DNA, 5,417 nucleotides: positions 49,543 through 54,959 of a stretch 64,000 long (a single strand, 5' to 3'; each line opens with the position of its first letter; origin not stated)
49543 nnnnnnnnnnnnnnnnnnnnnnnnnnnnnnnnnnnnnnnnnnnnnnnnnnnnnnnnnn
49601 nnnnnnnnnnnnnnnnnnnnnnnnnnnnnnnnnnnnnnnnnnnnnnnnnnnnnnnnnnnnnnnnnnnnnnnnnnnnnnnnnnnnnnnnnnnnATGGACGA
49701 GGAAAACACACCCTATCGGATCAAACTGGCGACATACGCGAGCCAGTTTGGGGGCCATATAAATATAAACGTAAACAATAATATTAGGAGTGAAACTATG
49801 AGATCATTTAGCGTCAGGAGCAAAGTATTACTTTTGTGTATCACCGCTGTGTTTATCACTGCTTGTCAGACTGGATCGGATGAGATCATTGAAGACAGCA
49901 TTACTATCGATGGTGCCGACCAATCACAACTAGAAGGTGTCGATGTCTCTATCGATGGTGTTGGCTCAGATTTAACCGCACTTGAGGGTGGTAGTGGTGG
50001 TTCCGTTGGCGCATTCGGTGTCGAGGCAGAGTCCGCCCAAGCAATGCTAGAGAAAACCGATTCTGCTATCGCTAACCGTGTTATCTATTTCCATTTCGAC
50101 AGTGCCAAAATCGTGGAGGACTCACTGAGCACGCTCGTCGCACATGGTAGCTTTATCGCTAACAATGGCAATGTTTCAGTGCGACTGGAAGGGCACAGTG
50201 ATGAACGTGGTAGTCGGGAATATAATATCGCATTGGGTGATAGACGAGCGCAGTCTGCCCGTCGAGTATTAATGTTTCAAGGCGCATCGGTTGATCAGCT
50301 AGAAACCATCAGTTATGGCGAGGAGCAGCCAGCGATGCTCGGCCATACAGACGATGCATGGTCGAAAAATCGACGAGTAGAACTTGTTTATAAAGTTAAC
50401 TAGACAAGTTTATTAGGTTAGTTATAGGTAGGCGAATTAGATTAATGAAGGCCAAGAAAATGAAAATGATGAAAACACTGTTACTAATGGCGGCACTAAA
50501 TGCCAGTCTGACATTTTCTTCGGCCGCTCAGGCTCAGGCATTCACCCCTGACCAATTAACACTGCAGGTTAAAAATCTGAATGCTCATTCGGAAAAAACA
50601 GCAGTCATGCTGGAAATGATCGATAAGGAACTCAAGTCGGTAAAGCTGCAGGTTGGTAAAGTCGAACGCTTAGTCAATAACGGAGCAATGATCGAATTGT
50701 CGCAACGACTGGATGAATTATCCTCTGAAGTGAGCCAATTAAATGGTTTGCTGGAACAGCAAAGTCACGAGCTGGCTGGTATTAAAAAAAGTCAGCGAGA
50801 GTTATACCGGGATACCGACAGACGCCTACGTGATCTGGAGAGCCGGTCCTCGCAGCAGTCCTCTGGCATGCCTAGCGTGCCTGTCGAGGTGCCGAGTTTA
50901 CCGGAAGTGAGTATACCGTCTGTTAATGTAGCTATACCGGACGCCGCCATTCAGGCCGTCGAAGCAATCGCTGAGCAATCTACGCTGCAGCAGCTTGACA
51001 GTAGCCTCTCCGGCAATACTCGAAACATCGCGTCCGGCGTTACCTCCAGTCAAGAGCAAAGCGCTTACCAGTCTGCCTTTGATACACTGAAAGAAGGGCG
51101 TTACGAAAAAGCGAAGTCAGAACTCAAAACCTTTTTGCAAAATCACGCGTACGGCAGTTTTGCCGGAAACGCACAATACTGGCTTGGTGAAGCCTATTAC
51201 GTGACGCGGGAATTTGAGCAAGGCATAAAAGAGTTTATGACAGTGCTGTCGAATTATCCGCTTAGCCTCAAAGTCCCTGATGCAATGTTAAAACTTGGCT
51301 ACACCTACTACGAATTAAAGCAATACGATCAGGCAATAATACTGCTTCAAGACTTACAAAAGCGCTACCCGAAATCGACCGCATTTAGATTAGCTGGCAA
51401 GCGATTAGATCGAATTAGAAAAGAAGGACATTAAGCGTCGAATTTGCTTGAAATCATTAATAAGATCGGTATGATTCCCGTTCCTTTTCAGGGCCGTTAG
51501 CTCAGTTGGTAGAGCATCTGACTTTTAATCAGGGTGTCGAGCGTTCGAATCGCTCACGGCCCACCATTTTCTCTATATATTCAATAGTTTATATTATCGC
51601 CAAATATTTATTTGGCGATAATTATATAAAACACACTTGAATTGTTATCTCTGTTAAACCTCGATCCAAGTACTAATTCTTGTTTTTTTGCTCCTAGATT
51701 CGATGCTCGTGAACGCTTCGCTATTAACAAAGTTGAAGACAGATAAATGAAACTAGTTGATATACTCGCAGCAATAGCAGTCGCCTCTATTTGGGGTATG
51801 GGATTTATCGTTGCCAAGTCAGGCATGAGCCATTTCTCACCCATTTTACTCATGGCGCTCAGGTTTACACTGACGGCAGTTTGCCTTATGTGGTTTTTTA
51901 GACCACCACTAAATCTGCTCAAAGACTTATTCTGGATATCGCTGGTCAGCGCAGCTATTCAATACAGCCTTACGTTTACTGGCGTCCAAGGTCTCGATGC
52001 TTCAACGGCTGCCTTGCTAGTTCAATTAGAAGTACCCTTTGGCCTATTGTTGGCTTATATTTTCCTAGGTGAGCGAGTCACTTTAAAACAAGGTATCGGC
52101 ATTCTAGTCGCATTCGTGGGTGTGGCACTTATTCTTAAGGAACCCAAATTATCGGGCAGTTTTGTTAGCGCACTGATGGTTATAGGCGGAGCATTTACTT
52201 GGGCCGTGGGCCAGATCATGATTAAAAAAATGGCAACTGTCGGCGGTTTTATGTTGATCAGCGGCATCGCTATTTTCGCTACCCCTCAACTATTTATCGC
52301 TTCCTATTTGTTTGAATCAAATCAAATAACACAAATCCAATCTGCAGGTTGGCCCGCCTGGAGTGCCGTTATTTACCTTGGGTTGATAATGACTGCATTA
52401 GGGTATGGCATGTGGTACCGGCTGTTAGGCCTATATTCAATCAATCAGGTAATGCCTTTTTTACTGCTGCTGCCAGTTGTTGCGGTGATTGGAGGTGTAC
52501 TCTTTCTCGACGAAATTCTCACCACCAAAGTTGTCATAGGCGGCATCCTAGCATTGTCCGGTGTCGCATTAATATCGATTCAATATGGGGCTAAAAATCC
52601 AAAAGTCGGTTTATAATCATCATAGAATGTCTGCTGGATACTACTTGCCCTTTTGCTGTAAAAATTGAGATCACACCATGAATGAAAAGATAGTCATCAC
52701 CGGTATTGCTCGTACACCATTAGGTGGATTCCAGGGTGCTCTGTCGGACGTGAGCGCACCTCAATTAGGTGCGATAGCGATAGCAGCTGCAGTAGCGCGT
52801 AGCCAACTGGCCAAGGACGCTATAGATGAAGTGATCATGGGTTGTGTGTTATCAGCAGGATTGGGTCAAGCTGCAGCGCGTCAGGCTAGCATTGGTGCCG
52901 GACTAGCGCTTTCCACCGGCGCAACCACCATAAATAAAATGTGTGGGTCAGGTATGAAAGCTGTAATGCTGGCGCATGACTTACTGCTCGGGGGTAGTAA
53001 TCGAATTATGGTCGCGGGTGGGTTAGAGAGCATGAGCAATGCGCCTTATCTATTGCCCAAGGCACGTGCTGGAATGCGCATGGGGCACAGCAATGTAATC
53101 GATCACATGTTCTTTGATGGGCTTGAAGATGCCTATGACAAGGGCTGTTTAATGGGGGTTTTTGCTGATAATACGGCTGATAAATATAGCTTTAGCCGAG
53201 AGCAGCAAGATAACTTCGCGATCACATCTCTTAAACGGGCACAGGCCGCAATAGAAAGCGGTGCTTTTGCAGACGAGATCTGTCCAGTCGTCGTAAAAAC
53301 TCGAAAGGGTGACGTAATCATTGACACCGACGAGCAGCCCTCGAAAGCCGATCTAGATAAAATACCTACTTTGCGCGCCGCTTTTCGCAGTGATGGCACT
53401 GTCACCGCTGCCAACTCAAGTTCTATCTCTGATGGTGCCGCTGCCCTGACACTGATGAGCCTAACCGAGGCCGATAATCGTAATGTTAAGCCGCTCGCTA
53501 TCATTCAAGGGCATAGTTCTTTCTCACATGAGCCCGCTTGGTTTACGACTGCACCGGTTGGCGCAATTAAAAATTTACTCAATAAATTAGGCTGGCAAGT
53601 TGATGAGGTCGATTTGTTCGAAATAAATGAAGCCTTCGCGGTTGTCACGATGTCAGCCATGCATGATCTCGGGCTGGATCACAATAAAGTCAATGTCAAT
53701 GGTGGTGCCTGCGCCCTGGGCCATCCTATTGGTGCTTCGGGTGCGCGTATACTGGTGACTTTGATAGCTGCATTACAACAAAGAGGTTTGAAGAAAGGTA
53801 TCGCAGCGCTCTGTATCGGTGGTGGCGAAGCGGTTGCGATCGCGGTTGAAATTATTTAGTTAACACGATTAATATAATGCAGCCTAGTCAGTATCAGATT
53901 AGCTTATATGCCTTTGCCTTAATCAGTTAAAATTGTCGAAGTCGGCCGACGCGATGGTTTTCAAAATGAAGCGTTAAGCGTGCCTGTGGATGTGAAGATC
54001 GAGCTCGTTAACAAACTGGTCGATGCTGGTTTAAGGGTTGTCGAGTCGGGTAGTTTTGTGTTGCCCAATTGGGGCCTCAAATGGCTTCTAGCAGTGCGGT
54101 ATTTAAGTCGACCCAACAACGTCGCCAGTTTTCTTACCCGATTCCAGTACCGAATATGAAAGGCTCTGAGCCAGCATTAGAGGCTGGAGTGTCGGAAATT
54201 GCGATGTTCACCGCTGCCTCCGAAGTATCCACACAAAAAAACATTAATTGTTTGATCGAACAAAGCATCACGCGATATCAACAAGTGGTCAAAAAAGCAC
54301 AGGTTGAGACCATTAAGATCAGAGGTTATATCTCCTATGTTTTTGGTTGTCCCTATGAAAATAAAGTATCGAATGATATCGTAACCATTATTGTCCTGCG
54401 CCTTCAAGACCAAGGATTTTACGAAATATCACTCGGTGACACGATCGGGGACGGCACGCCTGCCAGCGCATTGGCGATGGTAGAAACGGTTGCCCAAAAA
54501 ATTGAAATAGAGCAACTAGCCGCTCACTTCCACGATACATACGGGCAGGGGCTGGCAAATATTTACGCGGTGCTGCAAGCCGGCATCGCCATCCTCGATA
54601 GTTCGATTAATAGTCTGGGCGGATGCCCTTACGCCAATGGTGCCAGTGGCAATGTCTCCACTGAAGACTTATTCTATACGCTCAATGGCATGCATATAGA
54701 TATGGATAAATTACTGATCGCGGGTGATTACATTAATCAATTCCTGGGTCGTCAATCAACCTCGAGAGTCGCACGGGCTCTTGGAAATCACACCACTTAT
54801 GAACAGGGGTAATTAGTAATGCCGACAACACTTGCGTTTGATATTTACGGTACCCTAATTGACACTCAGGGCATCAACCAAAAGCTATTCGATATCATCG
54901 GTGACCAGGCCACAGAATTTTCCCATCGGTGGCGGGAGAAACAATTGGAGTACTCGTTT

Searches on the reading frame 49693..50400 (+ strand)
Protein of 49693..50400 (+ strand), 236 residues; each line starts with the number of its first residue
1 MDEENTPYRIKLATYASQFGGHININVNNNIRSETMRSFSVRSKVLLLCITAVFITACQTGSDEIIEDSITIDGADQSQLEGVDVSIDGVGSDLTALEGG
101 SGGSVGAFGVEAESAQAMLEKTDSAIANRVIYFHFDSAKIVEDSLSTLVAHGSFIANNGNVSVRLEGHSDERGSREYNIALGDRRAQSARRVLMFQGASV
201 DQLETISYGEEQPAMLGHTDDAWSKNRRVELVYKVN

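Call 26: search_protein_families(library=pfam, proteins=[window:49693-50400:+], max_evalue=0.001)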
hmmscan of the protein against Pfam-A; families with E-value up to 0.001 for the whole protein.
window:49693-50400:+ (236 aa): 1 family
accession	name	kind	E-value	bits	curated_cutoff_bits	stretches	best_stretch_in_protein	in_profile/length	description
PF00691.25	OmpA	-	1.4e-15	57.9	27.2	1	132-227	1-98/98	OmpA family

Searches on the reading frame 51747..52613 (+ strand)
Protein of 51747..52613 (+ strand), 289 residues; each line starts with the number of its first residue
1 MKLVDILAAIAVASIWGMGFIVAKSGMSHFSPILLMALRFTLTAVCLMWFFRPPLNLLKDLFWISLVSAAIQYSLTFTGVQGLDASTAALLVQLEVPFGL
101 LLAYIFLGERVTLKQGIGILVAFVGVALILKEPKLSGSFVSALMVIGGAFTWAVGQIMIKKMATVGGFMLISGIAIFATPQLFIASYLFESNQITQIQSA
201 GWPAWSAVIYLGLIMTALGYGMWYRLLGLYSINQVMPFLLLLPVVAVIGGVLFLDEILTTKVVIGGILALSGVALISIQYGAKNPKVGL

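Call 30: search_protein_families(library=ncbifam, proteins=[window:51747-52613:+], max_evalue=0.001)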
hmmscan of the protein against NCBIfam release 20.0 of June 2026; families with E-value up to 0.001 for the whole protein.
window:51747-52613:+ (289 aa): 4 families
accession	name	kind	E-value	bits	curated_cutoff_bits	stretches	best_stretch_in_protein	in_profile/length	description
NF008523.0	PRK11453.1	equivalog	1.3e-29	103.8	472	1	5-275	5-284/299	O-acetylserine/cysteine exporter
TIGR00950.1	2A78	equivalog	2.2e-22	79.8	230.2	1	16-273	1-263/264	carboxylate/amino acid/amine transporter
NF008432.0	PRK11272.1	equivalog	1.6e-11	44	270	1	5-278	11-287/294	drug/metabolite exporter YedA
TIGR03340.1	phn_DUF6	hypoth_equivalog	0.00054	19.7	288.15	1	67-128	219-280/281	phosphonate utilization associated putative membrane protein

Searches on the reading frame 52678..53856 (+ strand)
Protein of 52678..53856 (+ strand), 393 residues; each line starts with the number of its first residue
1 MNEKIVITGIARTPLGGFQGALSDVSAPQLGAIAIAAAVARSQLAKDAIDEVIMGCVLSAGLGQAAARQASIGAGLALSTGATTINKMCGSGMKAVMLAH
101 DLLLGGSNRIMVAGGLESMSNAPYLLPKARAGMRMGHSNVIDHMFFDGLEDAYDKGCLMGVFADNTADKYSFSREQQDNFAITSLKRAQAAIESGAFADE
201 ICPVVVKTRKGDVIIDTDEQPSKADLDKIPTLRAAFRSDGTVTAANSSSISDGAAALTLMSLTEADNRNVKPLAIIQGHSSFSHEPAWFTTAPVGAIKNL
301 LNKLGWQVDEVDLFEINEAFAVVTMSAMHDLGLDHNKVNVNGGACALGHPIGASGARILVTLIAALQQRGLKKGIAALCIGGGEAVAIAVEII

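Call 26: search_protein_families(library=pfam, proteins=[window:52678-53856:+], max_evalue=0.001)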
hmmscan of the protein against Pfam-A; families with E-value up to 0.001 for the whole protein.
window:52678-53856:+ (393 aa): 3 families
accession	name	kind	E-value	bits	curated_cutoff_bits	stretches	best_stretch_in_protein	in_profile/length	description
PF00108.29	Thiolase_N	-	1.3e-83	280.8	26.4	1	5-261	1-258/260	Thiolase, N-terminal domain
PF02803.24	Thiolase_C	-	1.4e-44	151.1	27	1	271-391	2-122/123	Thiolase, C-terminal domain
PF22691.2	Thiolase_C_1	-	5.8e-05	23.3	28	0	278-333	5-60/144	Thiolase C-terminal domain-like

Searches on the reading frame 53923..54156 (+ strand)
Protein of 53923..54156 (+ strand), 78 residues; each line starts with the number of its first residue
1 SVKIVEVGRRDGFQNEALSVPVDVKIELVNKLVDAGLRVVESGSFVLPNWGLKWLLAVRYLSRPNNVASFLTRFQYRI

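Call 35: search_protein_families(library=pfam, proteins=[window:53923-54156:+], max_evalue=0.001)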
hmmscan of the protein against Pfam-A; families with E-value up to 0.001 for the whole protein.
seq(78 aa): 1 family
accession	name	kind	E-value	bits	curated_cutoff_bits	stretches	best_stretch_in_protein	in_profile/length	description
PF00682.25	HMGL-like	-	1.4e-05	25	29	1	2-44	2-44/260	HMGL-like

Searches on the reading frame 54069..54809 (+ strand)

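Call 7: search_protein_families(library=pfam, proteins=[window:54069-54809:+], max_evalue=0.01)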
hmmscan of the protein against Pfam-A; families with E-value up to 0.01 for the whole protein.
window:54069-54809:+ (247 aa): 1 family
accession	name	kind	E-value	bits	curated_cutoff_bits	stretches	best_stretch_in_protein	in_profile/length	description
PF00682.25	HMGL-like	-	3.5e-31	109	29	1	23-211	68-245/260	HMGL-like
